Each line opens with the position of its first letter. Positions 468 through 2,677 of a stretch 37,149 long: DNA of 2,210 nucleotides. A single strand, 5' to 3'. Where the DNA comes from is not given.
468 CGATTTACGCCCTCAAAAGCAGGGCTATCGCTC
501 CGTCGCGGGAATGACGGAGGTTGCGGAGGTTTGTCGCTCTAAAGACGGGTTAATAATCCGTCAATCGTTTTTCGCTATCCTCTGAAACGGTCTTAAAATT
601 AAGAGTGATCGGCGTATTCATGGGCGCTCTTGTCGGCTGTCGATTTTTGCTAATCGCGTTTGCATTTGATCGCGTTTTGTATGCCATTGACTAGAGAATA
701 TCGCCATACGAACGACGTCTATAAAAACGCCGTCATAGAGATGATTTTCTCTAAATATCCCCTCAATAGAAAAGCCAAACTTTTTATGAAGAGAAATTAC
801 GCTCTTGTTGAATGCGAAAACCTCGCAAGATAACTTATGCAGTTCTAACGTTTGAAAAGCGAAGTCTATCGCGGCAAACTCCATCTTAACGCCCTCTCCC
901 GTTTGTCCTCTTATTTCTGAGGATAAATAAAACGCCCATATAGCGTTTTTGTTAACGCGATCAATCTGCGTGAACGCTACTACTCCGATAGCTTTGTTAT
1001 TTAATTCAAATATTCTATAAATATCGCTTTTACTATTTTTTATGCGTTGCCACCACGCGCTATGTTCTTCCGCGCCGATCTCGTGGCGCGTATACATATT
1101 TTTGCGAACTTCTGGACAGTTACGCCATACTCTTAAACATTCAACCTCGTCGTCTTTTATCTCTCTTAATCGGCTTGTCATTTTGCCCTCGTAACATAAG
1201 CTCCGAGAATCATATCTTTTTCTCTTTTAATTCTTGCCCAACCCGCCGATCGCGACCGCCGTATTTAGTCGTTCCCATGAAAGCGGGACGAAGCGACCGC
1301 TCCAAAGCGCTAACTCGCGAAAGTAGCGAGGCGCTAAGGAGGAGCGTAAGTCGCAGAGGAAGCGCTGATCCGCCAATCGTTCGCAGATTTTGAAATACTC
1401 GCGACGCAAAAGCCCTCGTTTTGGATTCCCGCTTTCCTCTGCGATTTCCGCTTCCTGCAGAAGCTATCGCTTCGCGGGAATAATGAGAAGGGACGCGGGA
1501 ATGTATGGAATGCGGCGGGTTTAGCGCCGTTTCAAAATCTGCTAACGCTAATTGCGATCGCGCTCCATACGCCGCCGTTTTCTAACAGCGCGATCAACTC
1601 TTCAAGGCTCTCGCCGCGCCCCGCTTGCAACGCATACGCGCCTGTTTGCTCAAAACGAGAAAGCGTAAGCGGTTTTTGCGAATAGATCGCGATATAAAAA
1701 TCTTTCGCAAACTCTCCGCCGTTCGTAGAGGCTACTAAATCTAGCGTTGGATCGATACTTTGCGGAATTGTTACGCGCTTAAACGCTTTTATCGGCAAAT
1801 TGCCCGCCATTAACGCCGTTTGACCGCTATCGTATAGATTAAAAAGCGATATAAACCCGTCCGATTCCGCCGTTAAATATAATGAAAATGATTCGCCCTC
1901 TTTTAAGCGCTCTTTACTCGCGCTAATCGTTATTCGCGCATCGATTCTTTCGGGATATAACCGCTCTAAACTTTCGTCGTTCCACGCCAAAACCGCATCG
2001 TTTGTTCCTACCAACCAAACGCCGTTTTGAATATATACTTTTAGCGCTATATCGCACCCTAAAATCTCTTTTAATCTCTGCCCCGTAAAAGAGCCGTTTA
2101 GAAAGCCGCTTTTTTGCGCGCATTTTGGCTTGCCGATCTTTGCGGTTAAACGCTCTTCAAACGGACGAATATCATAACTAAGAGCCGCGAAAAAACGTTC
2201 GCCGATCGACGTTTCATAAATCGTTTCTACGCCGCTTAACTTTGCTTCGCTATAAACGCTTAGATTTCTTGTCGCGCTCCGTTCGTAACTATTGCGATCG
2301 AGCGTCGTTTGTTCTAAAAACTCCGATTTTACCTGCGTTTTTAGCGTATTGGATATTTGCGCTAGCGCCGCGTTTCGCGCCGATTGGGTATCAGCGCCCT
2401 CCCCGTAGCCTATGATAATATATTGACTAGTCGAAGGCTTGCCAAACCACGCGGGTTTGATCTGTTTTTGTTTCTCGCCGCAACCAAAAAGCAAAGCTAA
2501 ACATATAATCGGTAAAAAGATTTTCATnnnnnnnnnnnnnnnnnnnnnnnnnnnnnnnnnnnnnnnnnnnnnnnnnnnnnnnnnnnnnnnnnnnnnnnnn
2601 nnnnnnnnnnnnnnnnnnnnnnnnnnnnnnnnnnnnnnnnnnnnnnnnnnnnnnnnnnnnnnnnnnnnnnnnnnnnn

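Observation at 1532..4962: Translationally coupled operon for an exported WD40-caspase (C14) lipoprotein and an LPP20/DUF4384-like lipoprotein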

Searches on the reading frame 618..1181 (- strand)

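Call 69: search_protein_families(library=pfam, proteins=[window:618-1181:-], max_evalue=0.001)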
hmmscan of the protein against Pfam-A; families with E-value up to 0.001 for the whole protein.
window:618-1181:- (187 aa): 3 families
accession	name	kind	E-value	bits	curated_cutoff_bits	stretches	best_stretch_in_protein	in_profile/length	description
PF13302.13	Acetyltransf_3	-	6.9e-13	49.9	25.4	1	4-137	3-137/138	Acetyltransferase (GNAT) domain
PF13420.13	Acetyltransf_4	-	1.2e-12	48.6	24.3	1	6-155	2-152/155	Acetyltransferase (GNAT) domain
PF00583.31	Acetyltransf_1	-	9.8e-09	35.9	20.7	1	38-137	21-116/116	Acetyltransferase (GNAT) family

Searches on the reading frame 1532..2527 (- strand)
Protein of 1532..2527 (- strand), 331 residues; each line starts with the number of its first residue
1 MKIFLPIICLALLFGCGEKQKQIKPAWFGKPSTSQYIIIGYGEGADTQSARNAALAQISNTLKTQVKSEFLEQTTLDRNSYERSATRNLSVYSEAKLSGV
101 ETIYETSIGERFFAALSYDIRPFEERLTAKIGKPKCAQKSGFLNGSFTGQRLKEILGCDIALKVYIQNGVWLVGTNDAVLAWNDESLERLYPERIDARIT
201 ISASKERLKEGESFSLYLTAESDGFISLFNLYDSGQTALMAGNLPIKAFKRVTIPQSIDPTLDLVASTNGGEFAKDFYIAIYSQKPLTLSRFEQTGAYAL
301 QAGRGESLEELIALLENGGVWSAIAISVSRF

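Call 3: search_protein_families(library=pfam, proteins=[window:1532-2527:-], max_evalue=0.1)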
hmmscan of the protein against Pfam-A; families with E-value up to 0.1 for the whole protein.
window:1532-2527:- (331 aa): 2 families
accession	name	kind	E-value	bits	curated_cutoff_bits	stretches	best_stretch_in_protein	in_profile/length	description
PF02169.21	LPP20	-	1.8e-05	25.5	25.9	1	25-103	1-80/97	LPP20 lipoprotein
PF14326.11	DUF4384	-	0.00067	20.1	27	1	208-286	2-81/81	Domain of unknown function (DUF4384)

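Call 4: search_protein_families(library=ncbifam, proteins=[window:1532-2527:-], max_evalue=0.1)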
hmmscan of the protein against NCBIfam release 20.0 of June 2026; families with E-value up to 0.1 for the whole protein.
window:1532-2527:- (331 aa): 0 families

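Call 10: find_homologous_proteins(query=window:1535-2527:-, max_evalue=0.001)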
Query window:1535-2527:- (331 aa): 1 proteins with E <= 0.001 among 8000 candidates.
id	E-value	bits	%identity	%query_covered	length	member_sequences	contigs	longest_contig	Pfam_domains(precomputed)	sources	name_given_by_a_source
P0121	3.8e-191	652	90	100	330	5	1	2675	-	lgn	-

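Call 19: search_protein_representatives(protein=window:1535-2527:-)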
Query: 331 residues. Proteins with E-value up to 0.001 (for the whole library): 309; up to 1e-10: 167; up to 1e-30: 10. The best 150 are listed.
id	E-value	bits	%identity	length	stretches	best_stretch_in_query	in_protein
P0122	2.2e-90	319.7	47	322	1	21-330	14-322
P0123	7.5e-63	229.2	38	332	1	12-330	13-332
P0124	4.7e-51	190.5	34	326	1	25-328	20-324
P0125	5.6e-47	177.1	34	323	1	24-315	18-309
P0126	2.6e-34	135.5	30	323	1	24-326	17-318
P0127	1.2e-33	133.4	28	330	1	24-319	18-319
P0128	1.9e-31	126.1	28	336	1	24-322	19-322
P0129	2.6e-31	125.6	28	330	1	9-317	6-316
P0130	4.6e-31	124.8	29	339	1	11-315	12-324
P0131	8.4e-31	124.0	27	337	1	3-318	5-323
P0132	4.1e-30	121.7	29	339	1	1-322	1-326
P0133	1.1e-28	117.0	33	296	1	24-288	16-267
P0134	5.2e-28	114.8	29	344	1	2-316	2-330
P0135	7.9e-28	114.2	28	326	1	24-318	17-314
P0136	1.8e-27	113.0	30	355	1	5-316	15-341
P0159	1.7e-22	96.7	24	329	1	23-319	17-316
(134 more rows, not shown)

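Call 29: find_homologous_proteins(query=A2, max_evalue=0.00001)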
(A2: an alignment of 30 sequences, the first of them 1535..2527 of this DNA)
Query A2 (30 sequences) (331 aa, profile of the alignment): 2 proteins with E <= 0.00001 among 8000 candidates.
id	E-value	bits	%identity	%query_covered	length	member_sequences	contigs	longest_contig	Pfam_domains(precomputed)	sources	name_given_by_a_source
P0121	1.7e-103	364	90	100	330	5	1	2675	-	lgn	-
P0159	1.1e-101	358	24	89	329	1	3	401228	PF14326.12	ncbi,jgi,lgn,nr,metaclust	ncbi:MAG: hypothetical protein KU37_03295 [Sulfuricurvum sp. PC08-66]|nr:MAG: hypothetical protein K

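Call 41: predict_structure(alignment_id=A2)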
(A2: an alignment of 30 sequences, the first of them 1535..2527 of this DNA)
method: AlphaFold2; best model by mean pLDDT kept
length: 331 residues; sequences in the alignment: 30
mean_pLDDT: 83.0   pTM: 0.72
mean pLDDT of the five models: 83.0, 82.7, 82.6, 81.7, 81.5
residues with pLDDT >= 90: 173; 70-90: 101; 50-70: 25; < 50: 32
segments of 3 or more residues with pLDDT < 50: 66-77, 82-94, 301-304
pLDDT, mean of each block of 10 residues (from residue 1): 74 65 87 89 95 90 54 46 39 58 93 94 92 87 93 95 87 91 82 93 94 95 96 85 96 90 84 90 94 63 66 89 94 79
secondary structure, 60 per line:
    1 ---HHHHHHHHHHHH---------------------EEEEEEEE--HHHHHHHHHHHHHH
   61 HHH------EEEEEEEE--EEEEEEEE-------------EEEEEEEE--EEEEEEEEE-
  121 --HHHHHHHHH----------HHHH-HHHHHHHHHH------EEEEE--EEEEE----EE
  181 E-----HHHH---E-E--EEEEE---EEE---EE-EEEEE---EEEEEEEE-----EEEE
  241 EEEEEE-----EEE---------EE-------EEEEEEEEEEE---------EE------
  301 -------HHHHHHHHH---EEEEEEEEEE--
elements in order: H4-15 E37-44 H47-63 E70-77 E80-87 E101-108 E111-119 H123-131 H142-145 H147-156 E163-167 E170-174 E179-181 H187-190 E199-203 E207-209 E216-220 E224-231 E237-246 E252-254 E273-283 H308-316 E320-329

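Call 45: fold_search(model_id=the predicted structure, library=pdb)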
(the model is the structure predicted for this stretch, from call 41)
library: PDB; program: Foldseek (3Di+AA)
matches with E <= 10: 1121; with E <= 0.001: 0
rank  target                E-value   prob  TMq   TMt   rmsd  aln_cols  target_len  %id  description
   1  1zxq_A                1.4e-03  0.84  0.16  0.24  18.0       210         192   10  THE CRYSTAL STRUCTURE OF ICAM-2 (released 1997-09-04)
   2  5gni_B                5.1e-03  0.97  0.20  0.31  15.2       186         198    9  The crystal structure of PECAM-1 IgL1-2 trans-homophilic dimer (released 2016-12-21)
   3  3hs0_F                5.7e-03  0.75  0.22  0.13  18.8       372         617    8  Cobra Venom Factor (CVF) in complex with human factor B (released 2009-07-07)
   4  5gni_A                6.3e-03  0.97  0.20  0.31  15.1       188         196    9  The crystal structure of PECAM-1 IgL1-2 trans-homophilic dimer (released 2016-12-21)
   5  7p4l_A                6.7e-03  0.99  0.20  0.15   5.3       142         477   10  Crystal structure of the trimeric ectodomain of archaeal Fusexin1 (Fsx1) (released 2022-07-13)
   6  2nnc_A                7.5e-03  1.00  0.18  0.45   4.0        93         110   12  Structure of the sulfur carrier protein SoxY from Chlorobium limicola f thiosulfatophilum (released 2007-03-13)
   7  8jsb_A                7.9e-03  0.60  0.18  0.26  20.1       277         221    7  Antibody scFv against the Matrix protein 2 of influenza virus (released 2024-05-29)
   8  2xwx_A                8.3e-03  0.99  0.18  0.16   7.8       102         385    8  Vibrio cholerae colonization factor GbpA crystal structure (released 2011-11-16)
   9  5occ_A                9.3e-03  0.89  0.16  0.29  10.7       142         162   12  Crystal structure of CD32b (Fc Gamma Receptor IIb) in complex with Human IgG1 Fab fragment (6G08) (released 2018-07-25)
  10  3u48_A                9.3e-03  0.82  0.17  0.09  10.7       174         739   10  From soil to structure: a novel dimeric family 3-beta-glucosidase isolated from compost using metagenomic analysis (released 2013-04-10)
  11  2oz4_A                9.3e-03  0.77  0.17  0.21  20.1       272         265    9  Structural Plasticity in IgSF Domain 4 of ICAM-1 Mediates Cell Surface Dimerization (released 2007-10-16)
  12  5axg_A                1.2e-02  0.97  0.17  0.11   4.5       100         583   13  Crystal structure of thermophilic dextranase from Thermoanaerobacter pseudethanolicus (released 2015-11-11)
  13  8bg4_C                1.2e-02  0.44  0.17  0.23  20.5       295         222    9  Crystal structure of the SARS-CoV-2 S RBD in complex with pT1611 scFV (released 2023-11-08)
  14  7p4l_C                1.3e-02  0.33  0.19  0.14  27.5       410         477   10  Crystal structure of the trimeric ectodomain of archaeal Fusexin1 (Fsx1) (released 2022-07-13)
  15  8tco_D                1.4e-02  0.96  0.17  0.43   5.7       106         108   11  HCMV Trimer in complex with CS2it1p2_F7K Fab and CS4tt1p1_E3K Fab (released 2023-08-09)
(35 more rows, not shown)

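Call 47: search_solved_structures(query=A2, max_evalue=10, show_alignments=3)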
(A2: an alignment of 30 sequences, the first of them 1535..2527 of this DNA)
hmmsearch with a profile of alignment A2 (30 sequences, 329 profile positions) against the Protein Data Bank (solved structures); distinct sequences matched with E-value up to 10: 9.
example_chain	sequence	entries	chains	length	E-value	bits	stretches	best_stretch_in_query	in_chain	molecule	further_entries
4kzs_A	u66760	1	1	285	1.5e-12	50.4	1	21-127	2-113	LPP20 lipofamily protein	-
7qwn_A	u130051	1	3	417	2.2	10.4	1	29-69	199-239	Steroid C26-monooxygenase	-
7r1i_A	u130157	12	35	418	2.2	10.4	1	29-69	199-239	Steroid C26-monooxygenase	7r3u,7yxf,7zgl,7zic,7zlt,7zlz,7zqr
2xn8_A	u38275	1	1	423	2.2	10.4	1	29-69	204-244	PUTATIVE CYTOCHROME P450 125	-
2xc3_A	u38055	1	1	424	2.2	10.4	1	29-69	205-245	PUTATIVE CYTOCHROME P450 125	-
2x5l_A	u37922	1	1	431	2.3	10.4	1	29-69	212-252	PUTATIVE CYTOCHROME P450 125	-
7qke_A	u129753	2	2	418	2.3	10.4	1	29-69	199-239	Steroid C26-monooxygenase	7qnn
3ivy_A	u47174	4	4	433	2.3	10.3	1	29-69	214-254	Cytochrome P450 CYP125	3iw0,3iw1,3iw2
2x5w_A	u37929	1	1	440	2.4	10.3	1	29-69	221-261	PUTATIVE CYTOCHROME P450 125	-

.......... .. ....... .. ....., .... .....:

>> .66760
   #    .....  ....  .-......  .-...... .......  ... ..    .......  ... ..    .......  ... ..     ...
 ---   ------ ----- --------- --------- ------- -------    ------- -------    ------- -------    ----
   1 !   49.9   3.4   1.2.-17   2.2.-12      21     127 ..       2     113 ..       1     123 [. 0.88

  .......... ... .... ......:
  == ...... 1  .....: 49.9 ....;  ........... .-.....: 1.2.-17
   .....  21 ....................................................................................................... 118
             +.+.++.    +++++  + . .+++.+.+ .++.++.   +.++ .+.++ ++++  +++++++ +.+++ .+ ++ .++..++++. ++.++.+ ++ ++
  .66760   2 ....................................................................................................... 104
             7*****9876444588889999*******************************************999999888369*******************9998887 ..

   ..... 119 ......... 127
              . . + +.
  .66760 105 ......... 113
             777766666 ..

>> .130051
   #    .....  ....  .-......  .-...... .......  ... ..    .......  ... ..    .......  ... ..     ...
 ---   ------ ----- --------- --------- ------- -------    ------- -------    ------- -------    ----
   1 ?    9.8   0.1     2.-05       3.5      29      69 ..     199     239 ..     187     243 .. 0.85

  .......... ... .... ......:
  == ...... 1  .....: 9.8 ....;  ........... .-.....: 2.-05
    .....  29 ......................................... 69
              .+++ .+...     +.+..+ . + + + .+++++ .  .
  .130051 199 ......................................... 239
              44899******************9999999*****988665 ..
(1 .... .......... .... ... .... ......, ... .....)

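Call 48: search_protein_families(library=pfam, alignment_id=A2, max_evalue=0.01)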
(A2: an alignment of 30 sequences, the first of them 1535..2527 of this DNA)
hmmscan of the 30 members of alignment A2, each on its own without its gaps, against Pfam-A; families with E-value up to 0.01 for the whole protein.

A. member 1, window:1535-2527:- (331 aa): 2 families
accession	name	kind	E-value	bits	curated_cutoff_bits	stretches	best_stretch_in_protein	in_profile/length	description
PF02169.21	LPP20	-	1.8e-05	25.5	25.9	1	25-103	1-80/97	LPP20 lipoprotein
PF14326.11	DUF4384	-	0.00067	20.1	27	1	208-286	2-81/81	Domain of unknown function (DUF4384)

B. families by the number of members that match (of 30 scanned): 5 families
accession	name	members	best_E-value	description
PF02169.21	LPP20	28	1.4e-09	LPP20 lipoprotein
PF14326.11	DUF4384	23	3.2e-08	Domain of unknown function (DUF4384)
PF03937.21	Sdh5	1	0.002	Flavinator of succinate dehydrogenase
PF11997.14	DUF3492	1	0.0056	Domain of unknown function (DUF3492)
PF09488.16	Osmo_MPGsynth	1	0.0098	Mannosyl-3-phosphoglycerate synthase (osmo_MPGsynth)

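Call 58: find_encoding_contigs(protein=P0159, flank=6000, max_places=2)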
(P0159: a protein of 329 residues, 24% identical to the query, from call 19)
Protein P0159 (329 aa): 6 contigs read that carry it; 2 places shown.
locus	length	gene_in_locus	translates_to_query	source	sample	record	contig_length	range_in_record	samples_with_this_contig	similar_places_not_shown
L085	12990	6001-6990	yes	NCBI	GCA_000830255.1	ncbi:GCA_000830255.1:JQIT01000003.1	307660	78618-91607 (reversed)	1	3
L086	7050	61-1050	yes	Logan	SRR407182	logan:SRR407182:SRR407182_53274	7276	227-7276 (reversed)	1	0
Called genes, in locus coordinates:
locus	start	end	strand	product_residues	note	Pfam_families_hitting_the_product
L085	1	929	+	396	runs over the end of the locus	PF02321:OEP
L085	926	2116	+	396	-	PF25917:BSH_RND, PF25973:BSH_CzcB, PF25954:Beta-barrel_RND_2, PF25990:Beta-barrel_YknX (weak)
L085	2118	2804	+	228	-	PF02463:SMC_N (faint), PF00005:ABC_tran, PF13304:AAA_21 (faint)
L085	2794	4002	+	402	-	PF12704:MacB_PCD, PF02687:FtsX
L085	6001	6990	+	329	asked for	PF14326:DUF4384 (weak)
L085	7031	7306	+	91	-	PF04365:BrnT_toxin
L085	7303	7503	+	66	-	-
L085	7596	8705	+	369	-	PF00266:Aminotran_5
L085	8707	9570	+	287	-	PF13393:tRNA-synt_His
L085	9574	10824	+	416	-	PF00709:Adenylsucc_synt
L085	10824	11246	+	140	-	PF02050:FliJ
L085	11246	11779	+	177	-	-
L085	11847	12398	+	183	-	PF04368:DUF507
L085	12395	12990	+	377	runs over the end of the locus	PF00988:CPSase_sm_chain, PF00117:GATase, PF07722:Peptidase_C26 (faint)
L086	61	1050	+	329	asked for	PF14326:DUF4384 (weak)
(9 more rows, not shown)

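Call 61: find_related_loci(query=A3, collection=metagenome_contigs, flank=5000)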
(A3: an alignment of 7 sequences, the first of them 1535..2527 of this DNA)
Query A3 (331 aa) in metagenome_contigs; peptide patterns used: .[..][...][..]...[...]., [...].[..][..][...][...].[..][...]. (x = any residue, [..] = any of these).
196 stretches matched a pattern; 20 encode a relative of the query (tblastn E <= 1e-3); 20 distinct loci.
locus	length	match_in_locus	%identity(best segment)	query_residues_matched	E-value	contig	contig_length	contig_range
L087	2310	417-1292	34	25-316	1e-53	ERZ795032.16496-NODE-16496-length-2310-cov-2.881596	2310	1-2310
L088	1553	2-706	34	97-330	9e-44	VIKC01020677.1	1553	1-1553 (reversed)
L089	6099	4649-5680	27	1-315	4e-38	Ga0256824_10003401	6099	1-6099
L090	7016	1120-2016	28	25-318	8e-38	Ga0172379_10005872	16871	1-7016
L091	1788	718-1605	27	1-293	2e-36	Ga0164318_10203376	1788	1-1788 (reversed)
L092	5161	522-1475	27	12-326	3e-35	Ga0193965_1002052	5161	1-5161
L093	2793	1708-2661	26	1-315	9e-35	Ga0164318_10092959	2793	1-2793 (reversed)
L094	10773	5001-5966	27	4-326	8e-35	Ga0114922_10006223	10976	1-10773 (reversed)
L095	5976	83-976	26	25-317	7e-33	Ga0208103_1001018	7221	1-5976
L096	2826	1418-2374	22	1-316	2e-32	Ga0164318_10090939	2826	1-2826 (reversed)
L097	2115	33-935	23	22-316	3e-28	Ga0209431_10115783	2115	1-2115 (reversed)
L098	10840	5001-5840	25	25-297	3e-27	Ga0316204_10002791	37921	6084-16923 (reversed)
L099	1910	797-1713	37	27-331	1e-48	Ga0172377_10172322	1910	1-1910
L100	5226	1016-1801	27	2-260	4e-22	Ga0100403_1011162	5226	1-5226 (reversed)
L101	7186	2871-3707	24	38-294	7e-14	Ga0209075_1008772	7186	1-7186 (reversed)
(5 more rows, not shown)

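Call 70: search_protein_families(library=padloc, proteins=[window:1535-2527:-], max_evalue=0.01)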
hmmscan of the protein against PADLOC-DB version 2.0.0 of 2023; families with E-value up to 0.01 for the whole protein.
window:1535-2527:- (331 aa): 0 families

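Call 80: search_dna_similar(query=window:1535-2527:-, collection=plasmids, mode=protein, max_evalue=0.00001, max_rows=15)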
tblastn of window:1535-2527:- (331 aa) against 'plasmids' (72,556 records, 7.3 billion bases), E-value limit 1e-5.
Records with a match: 1; places in all: 1; records where one place covers at least 80% of the query: 1.
Best place of each record, by identity: <60% 1.
By first word of the organism name: Sulfurimonas 1.
By predicted mobility (MOB-suite, as given by PLSDB): non-mobilizable 1.
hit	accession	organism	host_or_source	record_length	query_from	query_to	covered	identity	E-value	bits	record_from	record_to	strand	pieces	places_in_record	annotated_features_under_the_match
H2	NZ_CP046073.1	Sulfurimonas aquatica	cell culture,lake water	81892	5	295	88%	23.7%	4e-7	59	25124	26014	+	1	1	LPP20 family lipoprotein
